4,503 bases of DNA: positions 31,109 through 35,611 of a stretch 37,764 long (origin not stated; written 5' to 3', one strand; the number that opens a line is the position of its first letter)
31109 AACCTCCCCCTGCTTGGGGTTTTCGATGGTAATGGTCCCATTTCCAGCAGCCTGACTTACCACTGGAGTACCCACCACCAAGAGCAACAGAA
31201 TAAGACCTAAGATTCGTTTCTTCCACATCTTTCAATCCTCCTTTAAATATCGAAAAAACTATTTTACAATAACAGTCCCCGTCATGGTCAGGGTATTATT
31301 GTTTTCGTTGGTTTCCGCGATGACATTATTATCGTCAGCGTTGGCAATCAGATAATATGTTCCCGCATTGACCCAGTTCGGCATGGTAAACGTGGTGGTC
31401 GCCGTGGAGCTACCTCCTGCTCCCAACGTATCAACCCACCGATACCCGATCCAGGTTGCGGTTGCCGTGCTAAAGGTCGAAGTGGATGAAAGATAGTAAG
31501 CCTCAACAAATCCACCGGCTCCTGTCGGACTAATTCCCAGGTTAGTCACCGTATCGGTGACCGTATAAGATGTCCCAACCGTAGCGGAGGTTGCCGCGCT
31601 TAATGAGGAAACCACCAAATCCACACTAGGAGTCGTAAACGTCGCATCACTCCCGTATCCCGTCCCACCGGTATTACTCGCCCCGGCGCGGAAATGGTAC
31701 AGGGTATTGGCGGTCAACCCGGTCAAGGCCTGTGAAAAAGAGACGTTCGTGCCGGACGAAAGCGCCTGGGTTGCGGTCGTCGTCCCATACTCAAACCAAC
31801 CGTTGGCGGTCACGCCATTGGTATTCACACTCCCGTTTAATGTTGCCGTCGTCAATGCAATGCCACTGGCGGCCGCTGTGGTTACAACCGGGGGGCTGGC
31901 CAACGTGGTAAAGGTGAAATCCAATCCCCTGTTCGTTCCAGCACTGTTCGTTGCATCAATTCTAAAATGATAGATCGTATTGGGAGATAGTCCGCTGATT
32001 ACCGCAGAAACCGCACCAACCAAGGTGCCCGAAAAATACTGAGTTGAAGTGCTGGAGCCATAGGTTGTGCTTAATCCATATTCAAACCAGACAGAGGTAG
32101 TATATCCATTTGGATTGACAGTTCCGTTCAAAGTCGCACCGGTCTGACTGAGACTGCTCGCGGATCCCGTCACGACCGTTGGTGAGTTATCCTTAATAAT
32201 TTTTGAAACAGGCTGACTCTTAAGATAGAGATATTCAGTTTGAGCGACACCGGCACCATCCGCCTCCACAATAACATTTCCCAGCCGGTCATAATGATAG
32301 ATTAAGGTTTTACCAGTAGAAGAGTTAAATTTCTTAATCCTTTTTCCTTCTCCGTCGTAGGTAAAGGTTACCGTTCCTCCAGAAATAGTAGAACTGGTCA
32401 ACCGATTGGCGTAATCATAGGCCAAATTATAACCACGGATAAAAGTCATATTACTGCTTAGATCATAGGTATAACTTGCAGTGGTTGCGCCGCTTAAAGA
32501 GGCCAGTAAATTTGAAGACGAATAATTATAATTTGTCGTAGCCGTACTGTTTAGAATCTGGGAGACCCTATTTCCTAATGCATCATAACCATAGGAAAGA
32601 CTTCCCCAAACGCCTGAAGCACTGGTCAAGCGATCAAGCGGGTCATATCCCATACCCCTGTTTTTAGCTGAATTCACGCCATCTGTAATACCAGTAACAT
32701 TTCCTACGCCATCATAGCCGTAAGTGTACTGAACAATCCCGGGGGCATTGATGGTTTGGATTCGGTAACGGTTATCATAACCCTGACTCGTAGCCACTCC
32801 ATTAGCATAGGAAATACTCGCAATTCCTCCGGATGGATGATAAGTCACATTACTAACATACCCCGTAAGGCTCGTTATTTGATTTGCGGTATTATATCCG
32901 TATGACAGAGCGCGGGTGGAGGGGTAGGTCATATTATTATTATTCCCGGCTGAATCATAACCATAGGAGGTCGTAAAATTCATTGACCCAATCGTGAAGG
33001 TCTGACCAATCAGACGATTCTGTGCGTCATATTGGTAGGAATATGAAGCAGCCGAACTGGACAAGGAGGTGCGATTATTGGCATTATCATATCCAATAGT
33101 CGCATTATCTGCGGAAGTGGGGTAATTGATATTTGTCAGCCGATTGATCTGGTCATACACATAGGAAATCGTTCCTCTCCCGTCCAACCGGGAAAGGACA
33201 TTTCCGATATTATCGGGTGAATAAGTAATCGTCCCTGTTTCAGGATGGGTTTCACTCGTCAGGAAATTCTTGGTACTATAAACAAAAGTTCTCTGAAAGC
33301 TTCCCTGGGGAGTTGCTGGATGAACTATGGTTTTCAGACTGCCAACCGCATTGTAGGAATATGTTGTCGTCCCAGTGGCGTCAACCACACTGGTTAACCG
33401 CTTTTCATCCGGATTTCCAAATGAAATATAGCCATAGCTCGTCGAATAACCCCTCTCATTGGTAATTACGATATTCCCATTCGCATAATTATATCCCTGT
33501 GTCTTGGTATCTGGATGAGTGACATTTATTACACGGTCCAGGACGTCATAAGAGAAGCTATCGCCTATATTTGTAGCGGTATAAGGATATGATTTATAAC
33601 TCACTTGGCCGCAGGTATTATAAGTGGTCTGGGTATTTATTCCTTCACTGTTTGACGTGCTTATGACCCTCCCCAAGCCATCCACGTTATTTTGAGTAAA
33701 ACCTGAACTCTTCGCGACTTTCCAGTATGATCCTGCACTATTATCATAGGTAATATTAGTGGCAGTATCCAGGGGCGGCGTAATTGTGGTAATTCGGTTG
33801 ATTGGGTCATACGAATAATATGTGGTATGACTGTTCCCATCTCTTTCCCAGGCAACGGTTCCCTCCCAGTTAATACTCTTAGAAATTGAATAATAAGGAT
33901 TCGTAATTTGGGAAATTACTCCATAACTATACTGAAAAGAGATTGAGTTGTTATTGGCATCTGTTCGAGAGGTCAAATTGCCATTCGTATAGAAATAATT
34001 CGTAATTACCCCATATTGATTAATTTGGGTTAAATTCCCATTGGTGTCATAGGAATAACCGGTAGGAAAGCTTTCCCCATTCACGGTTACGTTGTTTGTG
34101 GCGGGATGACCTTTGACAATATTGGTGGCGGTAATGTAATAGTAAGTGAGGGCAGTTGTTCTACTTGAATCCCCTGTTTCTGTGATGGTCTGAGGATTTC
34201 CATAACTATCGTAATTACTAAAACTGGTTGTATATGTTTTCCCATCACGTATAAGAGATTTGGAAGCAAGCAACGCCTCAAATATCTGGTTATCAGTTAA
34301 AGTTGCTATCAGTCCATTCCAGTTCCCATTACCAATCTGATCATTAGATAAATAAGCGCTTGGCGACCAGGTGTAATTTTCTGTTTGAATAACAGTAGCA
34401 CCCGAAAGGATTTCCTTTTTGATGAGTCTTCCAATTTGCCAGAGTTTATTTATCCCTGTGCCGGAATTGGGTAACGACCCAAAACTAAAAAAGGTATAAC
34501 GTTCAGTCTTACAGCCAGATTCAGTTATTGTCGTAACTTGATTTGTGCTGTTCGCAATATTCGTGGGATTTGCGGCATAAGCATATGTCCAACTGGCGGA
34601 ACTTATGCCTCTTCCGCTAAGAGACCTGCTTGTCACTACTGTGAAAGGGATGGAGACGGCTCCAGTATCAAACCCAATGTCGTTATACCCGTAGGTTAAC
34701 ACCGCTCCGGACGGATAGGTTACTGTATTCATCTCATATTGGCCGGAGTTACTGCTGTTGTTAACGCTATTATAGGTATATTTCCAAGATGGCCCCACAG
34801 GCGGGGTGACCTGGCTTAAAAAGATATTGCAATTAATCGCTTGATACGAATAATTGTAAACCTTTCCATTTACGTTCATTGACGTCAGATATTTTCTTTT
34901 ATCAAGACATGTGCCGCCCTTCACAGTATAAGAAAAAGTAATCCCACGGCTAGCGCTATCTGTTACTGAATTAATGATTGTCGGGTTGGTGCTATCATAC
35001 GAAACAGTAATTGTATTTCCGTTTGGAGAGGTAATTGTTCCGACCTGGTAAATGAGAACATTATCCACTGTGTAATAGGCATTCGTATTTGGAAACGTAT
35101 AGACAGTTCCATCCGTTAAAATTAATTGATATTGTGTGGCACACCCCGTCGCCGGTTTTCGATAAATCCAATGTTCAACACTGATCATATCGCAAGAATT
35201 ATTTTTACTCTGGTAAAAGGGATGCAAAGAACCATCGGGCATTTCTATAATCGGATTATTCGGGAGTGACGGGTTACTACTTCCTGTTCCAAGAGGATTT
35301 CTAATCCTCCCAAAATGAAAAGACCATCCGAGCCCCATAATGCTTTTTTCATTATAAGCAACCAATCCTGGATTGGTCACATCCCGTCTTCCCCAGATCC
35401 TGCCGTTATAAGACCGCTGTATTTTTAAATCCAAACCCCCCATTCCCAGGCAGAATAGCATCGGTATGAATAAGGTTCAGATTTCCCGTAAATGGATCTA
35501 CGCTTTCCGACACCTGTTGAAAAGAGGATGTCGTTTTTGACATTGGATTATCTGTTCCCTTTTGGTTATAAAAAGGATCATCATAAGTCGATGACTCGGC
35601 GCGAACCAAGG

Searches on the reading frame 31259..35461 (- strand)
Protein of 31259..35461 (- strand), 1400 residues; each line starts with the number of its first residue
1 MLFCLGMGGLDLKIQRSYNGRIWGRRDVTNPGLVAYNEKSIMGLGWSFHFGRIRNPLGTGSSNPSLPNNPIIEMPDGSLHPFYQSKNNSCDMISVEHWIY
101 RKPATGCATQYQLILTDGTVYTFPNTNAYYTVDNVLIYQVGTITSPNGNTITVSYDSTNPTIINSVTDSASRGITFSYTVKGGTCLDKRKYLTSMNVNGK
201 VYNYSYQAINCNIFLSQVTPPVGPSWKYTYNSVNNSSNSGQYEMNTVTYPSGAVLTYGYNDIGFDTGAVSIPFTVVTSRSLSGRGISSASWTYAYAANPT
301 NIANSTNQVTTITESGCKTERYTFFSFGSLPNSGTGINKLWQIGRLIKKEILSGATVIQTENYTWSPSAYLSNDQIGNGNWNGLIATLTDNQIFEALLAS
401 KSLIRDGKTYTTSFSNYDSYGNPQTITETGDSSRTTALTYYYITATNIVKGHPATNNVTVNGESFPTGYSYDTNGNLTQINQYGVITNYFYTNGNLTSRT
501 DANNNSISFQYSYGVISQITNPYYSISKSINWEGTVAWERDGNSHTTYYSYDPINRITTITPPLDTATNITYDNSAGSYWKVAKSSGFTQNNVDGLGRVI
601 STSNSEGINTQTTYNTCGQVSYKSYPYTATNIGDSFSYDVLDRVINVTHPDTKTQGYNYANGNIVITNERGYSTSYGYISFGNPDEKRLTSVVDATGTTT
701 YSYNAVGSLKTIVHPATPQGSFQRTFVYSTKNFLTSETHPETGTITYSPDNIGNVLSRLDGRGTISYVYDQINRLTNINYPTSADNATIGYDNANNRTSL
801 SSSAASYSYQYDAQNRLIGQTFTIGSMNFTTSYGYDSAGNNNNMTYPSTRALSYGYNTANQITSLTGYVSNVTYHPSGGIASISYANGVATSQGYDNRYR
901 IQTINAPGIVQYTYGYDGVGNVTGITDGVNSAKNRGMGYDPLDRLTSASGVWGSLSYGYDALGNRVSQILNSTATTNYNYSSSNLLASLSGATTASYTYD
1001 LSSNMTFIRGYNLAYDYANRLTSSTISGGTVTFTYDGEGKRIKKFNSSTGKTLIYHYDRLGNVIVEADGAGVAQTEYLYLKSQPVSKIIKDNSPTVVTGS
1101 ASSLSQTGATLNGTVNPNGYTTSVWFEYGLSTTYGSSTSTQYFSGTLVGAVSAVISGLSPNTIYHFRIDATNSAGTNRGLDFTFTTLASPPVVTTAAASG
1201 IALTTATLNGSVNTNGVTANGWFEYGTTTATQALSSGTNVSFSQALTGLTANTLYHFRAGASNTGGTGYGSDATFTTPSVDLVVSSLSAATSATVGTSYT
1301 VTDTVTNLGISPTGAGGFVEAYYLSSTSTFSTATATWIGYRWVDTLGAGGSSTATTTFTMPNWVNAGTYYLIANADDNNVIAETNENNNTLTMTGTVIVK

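Call 4: search_protein_families(library=pfam, proteins=[window:31259-35461:-], max_evalue=1)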
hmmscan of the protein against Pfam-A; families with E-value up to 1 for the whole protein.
window:31259-35461:- (1400 aa): 6 families
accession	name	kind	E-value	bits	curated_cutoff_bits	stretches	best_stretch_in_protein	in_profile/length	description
PF05593.20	RHS_repeat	-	2e-34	117.7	22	9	1015-1041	1-28/38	RHS Repeat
PF07705.17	CARDB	-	2.2e-14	54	22.7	1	1280-1392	2-100/101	CARDB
PF00041.27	fn3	-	0.0002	22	25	1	1150-1176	48-74/84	Fibronectin type III domain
PF25059.1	FN3_DSCAM-DSCAML_C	-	0.0019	19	39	1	1152-1188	46-81/89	DSCAM/DSCAML C-terminal Fn3-like domain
PF16656.11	Pur_ac_phosph_N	-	0.017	16.1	30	2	1129-1186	33-93/93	Purple acid Phosphatase, N-terminal domain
PF23212.2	DUF7064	-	0.026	15.3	24.7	1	1159-1227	58-124/126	Domain of unknown function (DUF7064)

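Call 7: search_protein_families(library=ncbifam, proteins=[window:31259-35461:-], max_evalue=1)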
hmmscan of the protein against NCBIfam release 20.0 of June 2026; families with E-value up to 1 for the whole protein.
window:31259-35461:- (1400 aa): 1 family
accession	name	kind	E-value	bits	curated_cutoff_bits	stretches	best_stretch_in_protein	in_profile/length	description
TIGR01643.1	YD_repeat_2x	repeat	1.1e-20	73.2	15.8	5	1015-1046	1-33/42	YD repeat-containing protein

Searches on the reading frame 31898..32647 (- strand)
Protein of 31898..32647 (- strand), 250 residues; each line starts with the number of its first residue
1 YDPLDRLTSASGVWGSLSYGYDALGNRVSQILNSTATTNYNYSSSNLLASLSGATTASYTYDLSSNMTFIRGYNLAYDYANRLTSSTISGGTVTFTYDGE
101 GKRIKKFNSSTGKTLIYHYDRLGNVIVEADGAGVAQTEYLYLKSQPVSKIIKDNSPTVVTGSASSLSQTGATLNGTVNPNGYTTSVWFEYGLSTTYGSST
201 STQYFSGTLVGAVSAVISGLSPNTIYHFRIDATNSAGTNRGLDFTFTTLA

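Call 82: search_solved_structures(query=window:31898-32647:-, max_evalue=0.01, show_alignments=3)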
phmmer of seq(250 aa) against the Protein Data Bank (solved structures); distinct sequences matched with E-value up to 0.01: 14.
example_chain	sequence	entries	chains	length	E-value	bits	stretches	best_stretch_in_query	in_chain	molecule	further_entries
8h8a_A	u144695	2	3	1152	1.2e-14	57.8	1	16-139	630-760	Putative Rhs-family protein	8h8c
8h8b_A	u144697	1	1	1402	4.8e-14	55.9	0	15-138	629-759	Putative Rhs-family protein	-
7pq5_L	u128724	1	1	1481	8.3e-11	45.3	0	14-164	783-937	Tre23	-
7q97_A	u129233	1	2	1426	1.6e-10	44.4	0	17-133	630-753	Rhs family protein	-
8cp6_B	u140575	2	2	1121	6e-08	36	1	1-125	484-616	Toxin protein Tse5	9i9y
8qjd_A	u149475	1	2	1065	4.8e-06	29.8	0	37-106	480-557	Salmonella bongori Rhs core domain (residues 360-1420)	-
8qjb_A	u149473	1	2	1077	5.1e-06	29.7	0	37-106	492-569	T6SS-associated Rhs core domain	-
8qjc_A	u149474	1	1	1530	3e-05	27.1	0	37-106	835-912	T6SS-associated Rhs core and toxin domain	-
8uxt_A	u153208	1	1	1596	3.4e-05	27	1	1-109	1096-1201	Tse15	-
8uy4_A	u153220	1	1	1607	3.7e-05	26.9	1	1-109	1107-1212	Tse15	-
6fay_A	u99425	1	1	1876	0.0073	19.3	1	17-132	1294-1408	Odz3 protein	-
8r54_A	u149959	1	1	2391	0.0092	19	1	17-130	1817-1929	Teneurin-3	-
8r50_B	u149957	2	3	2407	0.0096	18.9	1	17-130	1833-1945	Teneurin-3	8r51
9igs_A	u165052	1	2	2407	0.0096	18.9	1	17-130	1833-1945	Isoform A1B1 of Teneurin-3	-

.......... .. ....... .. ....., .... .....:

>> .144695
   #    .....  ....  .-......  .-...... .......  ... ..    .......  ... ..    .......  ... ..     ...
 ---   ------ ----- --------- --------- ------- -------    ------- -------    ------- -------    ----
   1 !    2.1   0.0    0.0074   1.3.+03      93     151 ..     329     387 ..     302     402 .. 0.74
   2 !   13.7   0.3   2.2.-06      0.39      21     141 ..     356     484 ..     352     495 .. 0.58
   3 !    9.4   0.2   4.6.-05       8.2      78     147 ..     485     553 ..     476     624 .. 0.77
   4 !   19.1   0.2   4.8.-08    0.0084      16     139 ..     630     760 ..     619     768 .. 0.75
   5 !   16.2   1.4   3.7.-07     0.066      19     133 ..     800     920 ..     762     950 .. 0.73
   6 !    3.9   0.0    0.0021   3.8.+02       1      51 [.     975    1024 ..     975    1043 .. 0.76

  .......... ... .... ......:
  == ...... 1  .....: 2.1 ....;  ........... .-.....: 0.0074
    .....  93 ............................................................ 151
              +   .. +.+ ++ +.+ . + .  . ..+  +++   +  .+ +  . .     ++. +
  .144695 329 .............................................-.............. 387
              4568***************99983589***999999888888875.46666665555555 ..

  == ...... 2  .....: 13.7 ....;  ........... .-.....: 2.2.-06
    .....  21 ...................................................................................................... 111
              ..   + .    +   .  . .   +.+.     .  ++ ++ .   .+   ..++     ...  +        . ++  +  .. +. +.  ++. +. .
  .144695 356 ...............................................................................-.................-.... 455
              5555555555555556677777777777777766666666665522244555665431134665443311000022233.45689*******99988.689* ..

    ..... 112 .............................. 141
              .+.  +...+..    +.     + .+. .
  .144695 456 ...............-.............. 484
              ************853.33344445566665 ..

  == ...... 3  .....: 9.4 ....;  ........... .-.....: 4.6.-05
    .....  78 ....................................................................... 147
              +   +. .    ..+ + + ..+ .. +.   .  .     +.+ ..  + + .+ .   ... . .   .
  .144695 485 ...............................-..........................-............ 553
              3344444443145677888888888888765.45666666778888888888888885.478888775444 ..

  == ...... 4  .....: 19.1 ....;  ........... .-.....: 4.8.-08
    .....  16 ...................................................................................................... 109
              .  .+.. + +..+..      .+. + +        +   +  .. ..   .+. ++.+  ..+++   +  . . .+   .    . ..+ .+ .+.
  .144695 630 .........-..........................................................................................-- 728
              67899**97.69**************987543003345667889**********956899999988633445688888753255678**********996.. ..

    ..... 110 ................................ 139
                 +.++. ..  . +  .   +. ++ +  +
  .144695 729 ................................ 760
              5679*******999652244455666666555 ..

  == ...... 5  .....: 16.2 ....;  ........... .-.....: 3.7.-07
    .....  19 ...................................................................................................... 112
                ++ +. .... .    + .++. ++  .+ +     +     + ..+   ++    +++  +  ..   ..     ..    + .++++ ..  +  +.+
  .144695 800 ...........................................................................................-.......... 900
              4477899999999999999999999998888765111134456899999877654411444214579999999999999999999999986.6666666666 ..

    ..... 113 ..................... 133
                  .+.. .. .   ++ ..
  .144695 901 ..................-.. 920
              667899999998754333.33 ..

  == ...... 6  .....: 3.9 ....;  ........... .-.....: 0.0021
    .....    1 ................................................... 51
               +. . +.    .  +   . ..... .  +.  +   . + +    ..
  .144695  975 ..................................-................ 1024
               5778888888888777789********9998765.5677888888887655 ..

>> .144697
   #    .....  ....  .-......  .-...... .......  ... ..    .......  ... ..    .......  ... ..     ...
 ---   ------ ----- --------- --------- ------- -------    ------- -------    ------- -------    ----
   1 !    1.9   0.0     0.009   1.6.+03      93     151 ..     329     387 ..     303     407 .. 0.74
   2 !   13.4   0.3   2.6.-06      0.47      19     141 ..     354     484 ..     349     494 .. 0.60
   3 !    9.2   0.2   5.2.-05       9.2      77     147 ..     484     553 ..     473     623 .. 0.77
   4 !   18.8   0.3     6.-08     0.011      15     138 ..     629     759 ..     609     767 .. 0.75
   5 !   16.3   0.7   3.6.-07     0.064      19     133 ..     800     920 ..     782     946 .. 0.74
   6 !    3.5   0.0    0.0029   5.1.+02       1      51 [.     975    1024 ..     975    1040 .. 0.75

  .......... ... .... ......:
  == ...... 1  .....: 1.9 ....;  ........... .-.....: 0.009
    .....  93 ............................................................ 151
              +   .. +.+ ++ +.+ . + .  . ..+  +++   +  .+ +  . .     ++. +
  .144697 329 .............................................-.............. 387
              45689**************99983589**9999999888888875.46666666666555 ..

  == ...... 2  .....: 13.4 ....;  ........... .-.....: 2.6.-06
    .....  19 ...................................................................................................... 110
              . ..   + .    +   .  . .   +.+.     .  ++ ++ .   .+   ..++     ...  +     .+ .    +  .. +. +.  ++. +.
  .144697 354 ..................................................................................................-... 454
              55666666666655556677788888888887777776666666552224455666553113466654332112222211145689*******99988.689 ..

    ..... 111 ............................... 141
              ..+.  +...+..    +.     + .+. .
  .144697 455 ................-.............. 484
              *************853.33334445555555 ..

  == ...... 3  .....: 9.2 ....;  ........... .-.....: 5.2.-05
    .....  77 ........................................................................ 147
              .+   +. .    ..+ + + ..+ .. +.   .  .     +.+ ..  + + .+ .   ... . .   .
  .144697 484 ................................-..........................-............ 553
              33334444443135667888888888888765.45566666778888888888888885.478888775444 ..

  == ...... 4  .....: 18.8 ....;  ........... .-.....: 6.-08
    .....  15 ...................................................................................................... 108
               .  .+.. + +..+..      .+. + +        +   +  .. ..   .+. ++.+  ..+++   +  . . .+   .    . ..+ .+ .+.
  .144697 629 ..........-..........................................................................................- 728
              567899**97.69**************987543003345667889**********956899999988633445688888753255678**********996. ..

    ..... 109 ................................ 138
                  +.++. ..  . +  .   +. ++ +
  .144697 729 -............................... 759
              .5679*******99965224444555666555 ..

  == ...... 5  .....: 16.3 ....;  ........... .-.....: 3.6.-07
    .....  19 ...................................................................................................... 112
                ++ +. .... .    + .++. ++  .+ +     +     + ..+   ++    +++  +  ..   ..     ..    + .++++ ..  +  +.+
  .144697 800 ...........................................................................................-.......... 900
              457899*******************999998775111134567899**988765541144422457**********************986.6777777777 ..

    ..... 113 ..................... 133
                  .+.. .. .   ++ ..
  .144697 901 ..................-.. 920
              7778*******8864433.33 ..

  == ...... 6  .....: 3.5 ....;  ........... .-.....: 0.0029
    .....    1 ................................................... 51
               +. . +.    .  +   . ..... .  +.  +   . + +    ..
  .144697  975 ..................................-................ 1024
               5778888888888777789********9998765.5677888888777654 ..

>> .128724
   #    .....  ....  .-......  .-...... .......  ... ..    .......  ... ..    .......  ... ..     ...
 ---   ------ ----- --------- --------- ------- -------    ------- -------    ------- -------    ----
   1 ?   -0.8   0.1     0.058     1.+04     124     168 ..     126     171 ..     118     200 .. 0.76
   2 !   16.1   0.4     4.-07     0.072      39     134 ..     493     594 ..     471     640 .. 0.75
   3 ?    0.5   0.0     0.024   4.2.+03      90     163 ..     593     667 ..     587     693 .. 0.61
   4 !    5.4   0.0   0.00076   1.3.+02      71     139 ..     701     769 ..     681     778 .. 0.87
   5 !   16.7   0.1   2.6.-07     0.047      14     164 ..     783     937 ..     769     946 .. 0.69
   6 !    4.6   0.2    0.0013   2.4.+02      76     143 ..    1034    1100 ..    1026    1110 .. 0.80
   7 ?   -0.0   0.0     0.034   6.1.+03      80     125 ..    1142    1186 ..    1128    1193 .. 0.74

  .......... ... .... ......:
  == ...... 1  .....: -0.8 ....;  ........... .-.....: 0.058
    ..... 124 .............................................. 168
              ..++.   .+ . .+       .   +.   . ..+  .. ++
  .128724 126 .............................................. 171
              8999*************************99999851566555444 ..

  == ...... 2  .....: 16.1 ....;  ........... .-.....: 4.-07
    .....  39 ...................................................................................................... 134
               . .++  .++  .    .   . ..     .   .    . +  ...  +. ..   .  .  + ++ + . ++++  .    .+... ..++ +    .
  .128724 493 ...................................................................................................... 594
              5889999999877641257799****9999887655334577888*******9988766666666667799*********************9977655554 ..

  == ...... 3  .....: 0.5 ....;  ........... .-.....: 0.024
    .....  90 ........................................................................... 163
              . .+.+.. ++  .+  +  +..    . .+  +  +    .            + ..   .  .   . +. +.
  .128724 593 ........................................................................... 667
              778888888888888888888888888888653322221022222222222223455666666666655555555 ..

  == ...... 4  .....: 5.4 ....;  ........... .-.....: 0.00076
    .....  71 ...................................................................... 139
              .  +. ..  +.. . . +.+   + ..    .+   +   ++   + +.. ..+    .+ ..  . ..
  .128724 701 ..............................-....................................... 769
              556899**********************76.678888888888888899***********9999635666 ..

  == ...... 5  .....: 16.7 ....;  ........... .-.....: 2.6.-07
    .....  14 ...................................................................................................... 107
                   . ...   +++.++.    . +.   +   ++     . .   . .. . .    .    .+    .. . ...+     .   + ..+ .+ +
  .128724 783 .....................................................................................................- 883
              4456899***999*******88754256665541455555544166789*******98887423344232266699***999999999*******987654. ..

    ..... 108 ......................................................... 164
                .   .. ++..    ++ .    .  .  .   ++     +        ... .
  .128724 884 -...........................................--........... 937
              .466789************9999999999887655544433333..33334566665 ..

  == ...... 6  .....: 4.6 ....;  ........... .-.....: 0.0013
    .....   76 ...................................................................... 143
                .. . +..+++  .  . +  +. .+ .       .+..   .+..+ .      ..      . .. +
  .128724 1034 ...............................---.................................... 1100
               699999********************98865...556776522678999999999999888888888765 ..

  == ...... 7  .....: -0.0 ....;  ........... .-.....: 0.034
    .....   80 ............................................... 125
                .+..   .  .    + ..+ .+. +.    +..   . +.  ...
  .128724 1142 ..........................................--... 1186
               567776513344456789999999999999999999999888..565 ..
